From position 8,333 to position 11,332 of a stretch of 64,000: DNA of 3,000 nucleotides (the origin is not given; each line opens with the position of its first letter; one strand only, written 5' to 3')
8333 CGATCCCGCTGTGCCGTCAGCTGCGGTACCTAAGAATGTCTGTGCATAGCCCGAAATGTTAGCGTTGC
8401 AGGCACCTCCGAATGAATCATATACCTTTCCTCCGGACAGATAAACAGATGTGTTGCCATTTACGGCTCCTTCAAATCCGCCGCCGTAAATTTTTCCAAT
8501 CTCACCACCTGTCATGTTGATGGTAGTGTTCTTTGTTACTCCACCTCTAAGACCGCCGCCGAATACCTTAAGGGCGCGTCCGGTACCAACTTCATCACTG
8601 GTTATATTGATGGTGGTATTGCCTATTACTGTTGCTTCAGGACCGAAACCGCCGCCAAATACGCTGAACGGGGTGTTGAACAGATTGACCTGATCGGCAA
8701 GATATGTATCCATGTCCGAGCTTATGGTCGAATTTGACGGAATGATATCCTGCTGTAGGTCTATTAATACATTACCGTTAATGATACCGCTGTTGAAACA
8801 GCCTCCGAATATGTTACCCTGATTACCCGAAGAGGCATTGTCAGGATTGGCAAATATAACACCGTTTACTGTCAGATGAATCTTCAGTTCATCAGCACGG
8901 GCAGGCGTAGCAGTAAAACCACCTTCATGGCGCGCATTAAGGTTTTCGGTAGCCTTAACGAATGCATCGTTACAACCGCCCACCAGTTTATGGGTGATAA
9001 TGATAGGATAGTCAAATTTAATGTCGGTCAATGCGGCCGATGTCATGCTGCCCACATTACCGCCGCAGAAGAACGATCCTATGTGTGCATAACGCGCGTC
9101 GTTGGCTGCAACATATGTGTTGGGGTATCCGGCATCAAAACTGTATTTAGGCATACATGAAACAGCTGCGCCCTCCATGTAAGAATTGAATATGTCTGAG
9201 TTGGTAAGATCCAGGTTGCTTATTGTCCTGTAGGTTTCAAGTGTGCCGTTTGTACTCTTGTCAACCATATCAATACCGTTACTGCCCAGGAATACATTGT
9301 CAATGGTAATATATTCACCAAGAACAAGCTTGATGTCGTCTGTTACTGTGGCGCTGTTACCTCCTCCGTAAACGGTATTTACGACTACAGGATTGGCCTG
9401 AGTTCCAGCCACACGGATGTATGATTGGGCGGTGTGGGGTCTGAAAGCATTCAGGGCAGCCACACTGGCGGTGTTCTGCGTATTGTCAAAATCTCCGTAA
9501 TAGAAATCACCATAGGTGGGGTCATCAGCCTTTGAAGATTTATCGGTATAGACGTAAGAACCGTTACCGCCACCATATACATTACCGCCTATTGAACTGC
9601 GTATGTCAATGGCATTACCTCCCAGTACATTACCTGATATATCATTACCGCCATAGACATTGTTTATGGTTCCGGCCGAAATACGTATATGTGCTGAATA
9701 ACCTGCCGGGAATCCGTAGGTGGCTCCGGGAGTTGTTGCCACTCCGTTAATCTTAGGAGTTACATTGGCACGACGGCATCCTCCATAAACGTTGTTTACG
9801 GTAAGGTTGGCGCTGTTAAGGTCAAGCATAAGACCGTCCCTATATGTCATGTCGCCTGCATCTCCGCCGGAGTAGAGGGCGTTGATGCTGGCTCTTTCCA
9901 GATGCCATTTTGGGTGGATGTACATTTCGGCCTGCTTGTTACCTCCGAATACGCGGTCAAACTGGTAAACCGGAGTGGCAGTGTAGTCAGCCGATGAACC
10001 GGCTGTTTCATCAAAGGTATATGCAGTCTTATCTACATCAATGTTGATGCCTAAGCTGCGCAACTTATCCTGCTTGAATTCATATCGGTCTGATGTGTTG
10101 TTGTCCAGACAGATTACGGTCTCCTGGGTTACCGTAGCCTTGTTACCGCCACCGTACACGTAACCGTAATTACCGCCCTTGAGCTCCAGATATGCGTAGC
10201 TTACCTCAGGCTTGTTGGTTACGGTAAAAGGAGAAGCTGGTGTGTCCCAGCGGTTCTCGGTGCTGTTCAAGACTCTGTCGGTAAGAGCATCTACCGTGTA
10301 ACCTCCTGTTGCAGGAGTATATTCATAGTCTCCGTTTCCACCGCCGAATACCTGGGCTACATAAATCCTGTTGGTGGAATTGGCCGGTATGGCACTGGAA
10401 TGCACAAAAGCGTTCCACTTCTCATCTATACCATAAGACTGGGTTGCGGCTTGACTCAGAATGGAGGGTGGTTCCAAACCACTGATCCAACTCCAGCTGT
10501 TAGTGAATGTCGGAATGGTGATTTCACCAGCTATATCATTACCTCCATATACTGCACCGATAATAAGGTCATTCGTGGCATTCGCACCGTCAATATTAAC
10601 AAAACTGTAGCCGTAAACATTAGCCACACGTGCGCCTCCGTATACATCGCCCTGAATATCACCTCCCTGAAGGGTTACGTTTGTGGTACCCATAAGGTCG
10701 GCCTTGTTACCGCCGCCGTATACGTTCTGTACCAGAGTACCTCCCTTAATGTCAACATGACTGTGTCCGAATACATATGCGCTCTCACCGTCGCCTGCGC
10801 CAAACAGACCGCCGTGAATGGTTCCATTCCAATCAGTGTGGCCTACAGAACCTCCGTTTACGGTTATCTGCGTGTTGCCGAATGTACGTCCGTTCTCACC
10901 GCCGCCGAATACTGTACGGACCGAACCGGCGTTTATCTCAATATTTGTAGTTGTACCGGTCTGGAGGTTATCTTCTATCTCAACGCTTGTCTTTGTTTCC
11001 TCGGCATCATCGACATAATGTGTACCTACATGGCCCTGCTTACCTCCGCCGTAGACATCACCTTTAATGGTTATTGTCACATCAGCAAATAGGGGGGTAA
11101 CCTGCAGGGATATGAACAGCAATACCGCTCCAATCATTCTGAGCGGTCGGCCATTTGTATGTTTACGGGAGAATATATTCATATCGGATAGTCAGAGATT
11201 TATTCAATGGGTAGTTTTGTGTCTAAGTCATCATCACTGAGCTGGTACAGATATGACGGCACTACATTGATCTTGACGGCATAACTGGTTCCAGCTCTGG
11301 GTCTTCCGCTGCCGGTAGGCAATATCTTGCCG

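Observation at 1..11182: Giant ORF missing from the ORF track: >3,727 aa with about 1,900 aa of [VI][YF]GGG beta-helix-type repeats, a long non-repetitive region and a GLUG-like module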

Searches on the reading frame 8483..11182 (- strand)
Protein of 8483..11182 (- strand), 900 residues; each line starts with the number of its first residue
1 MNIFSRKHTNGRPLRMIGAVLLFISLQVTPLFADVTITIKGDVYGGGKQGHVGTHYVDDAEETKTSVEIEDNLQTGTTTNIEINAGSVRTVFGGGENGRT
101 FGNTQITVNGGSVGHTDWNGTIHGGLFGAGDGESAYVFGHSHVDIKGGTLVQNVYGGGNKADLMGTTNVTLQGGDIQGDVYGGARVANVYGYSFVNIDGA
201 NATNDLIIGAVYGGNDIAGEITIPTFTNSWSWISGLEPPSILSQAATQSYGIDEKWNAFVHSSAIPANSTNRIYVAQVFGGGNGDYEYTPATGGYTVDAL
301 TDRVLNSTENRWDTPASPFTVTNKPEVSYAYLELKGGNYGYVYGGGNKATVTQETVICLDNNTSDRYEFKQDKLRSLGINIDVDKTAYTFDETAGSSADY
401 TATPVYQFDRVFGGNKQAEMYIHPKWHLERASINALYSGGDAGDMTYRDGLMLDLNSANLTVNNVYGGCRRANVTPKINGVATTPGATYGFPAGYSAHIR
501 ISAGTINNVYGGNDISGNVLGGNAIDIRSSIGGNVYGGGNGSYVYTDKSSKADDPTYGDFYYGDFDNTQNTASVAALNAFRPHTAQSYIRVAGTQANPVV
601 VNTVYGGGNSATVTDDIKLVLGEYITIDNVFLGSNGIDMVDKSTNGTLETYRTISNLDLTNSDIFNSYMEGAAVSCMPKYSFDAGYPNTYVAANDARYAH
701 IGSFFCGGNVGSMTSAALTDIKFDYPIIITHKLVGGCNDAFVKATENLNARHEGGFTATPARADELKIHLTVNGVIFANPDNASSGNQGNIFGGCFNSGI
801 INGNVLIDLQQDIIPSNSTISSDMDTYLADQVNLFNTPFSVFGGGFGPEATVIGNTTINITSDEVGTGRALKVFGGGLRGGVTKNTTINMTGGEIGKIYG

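Call 46: find_homologous_proteins(query=window:8483-11182:-, max_evalue=0.001)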
Query window:8483-11182:- (900 aa): 429 proteins with E <= 0.001 among 8000 candidates; the best 120 are listed.
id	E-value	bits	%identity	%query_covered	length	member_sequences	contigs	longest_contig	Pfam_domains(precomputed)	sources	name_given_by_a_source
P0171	0.0e+0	1200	64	100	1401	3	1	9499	-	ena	-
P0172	5.4e-217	741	51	91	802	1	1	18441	-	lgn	-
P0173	3.7e-201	689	47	96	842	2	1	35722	-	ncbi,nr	ncbi:MAG: hypothetical protein J6W03_05435, partial [Bacteroidaceae bacterium]|nr:hypothetical prote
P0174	5.1e-195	669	43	100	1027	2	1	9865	-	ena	-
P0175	4.1e-187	642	43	94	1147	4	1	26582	-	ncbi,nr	ncbi:MAG: hypothetical protein IJR64_01870, partial [Bacteroidales bacterium]|nr:hypothetical protei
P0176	1.1e-175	605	51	71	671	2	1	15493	-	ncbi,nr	ncbi:MAG: hypothetical protein J5705_06440, partial [Bacteroidaceae bacterium]|nr:hypothetical prote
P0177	1.7e-159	551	44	85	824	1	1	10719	-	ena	-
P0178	1.9e-158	548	42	84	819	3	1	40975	-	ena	-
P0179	4.8e-130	454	41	68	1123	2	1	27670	-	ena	-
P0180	5.2e-130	453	40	82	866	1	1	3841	-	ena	-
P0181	3.8e-124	434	40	67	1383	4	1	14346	-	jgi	-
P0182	1.1e-122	429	39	68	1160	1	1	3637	-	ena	-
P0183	1.4e-122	429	39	80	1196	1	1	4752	-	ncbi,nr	ncbi:MAG: hypothetical protein IJ895_04935, partial [Prevotella sp.]|nr:hypothetical protein [Prevot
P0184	4.5e-122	427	38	71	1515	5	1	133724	-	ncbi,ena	-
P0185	2.2e-120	422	36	80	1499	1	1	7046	-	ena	-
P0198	2.2e-113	398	34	82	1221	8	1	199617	-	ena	-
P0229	4.1e-109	384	35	82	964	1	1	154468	-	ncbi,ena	-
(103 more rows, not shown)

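Call 51: find_encoding_contigs(protein=P0184, flank=10000, max_places=1)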
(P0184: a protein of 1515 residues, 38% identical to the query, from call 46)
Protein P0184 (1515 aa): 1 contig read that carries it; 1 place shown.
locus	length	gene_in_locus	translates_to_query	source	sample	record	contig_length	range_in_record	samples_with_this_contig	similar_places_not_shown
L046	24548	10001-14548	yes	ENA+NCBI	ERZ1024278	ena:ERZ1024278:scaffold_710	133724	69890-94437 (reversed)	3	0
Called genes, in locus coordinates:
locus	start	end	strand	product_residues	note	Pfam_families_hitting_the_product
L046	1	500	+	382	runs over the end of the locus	-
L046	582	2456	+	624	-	-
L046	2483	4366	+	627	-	-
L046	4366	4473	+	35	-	-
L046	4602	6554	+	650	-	-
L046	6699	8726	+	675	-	PF05635:23S_rRNA_IVP (weak)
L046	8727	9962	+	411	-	-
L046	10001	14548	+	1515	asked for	-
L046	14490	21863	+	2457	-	-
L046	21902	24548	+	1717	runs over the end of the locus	-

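Call 52: find_encoding_contigs(protein=P0198, flank=10000, max_places=1)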
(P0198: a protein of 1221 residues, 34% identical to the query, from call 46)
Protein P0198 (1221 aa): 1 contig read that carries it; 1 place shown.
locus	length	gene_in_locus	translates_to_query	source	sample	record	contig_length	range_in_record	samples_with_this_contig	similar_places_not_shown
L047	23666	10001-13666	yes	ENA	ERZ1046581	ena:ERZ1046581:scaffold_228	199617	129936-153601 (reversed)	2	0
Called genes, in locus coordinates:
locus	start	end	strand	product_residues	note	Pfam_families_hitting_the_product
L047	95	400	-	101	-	-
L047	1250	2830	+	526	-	PF12099:DUF3575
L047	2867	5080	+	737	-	-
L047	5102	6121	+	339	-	-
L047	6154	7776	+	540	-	-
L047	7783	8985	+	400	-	-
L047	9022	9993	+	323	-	-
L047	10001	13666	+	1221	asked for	-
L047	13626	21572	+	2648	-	-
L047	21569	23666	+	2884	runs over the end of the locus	PF13290:CHB_HEX_C_1, PF13287:Fn3_assoc, PF13290:CHB_HEX_C_1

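Call 53: find_encoding_contigs(protein=P0229, flank=10000, max_places=1)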
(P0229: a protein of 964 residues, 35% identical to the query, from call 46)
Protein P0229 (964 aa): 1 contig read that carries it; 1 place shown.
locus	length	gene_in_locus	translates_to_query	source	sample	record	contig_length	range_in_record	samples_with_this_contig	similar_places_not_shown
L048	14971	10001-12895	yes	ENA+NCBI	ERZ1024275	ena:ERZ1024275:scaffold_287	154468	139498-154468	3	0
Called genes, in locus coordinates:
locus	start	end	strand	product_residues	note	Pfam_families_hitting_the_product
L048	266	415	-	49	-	-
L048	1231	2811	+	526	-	PF12099:DUF3575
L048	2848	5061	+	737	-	-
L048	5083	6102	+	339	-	-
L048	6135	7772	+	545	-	-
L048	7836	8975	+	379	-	-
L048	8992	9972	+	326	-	-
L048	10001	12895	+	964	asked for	-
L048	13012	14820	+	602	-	-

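Call 54: search_protein_families(library=pfam, proteins=[L047:2867-5080:+, L047:5102-6121:+, L047:6154-7776:+, L047:7783-8985:+, L047:9022-9993:+, L046:582-2456:+, L046:2483-4366:+, L046:4602-6554:+, L046:6699-8726:+, L046:8727-9962:+], max_evalue=0.01)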
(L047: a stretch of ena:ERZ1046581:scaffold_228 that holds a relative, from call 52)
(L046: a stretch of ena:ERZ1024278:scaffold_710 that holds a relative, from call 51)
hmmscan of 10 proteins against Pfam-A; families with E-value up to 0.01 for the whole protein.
L047:2867-5080:+ (737 aa): 0 families

L047:5102-6121:+ (339 aa): 0 families

L047:6154-7776:+ (540 aa): 0 families

L047:7783-8985:+ (400 aa): 2 families
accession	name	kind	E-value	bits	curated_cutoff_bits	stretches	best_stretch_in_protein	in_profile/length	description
PF06321.17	P_gingi_FimA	-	3.8e-05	24.4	21.4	1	86-207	21-122/153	Major fimbrial subunit protein (FimA)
PF08842.16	Mfa2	-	0.0014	18.7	21.2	1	85-392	19-275/277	Fimbrillin-A associated anchor proteins Mfa1 and Mfa2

L047:9022-9993:+ (323 aa): 0 families

L046:582-2456:+ (624 aa): 0 families

L046:2483-4366:+ (627 aa): 0 families

L046:4602-6554:+ (650 aa): 0 families

L046:6699-8726:+ (675 aa): 3 families
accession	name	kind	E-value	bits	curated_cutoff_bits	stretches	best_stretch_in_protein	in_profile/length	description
PF05635.17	23S_rRNA_IVP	-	1.3e-05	25.8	33.8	1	52-124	3-73/106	23S rRNA-intervening sequence protein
PF04977.20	DivIC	-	0.0022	18.2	28.9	0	219-249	20-50/80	Septum formation initiator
PF07989.16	Cnn_1N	-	0.0072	16.9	28.5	0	220-249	4-33/74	Centrosomin N-terminal motif 1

L046:8727-9962:+ (411 aa): 0 families

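Call 83: search_solved_structures(query=A4, max_evalue=10, show_alignments=3)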
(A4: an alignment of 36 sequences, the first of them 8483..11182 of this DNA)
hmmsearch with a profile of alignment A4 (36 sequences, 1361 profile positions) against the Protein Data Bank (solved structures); distinct sequences matched with E-value up to 10: 0.
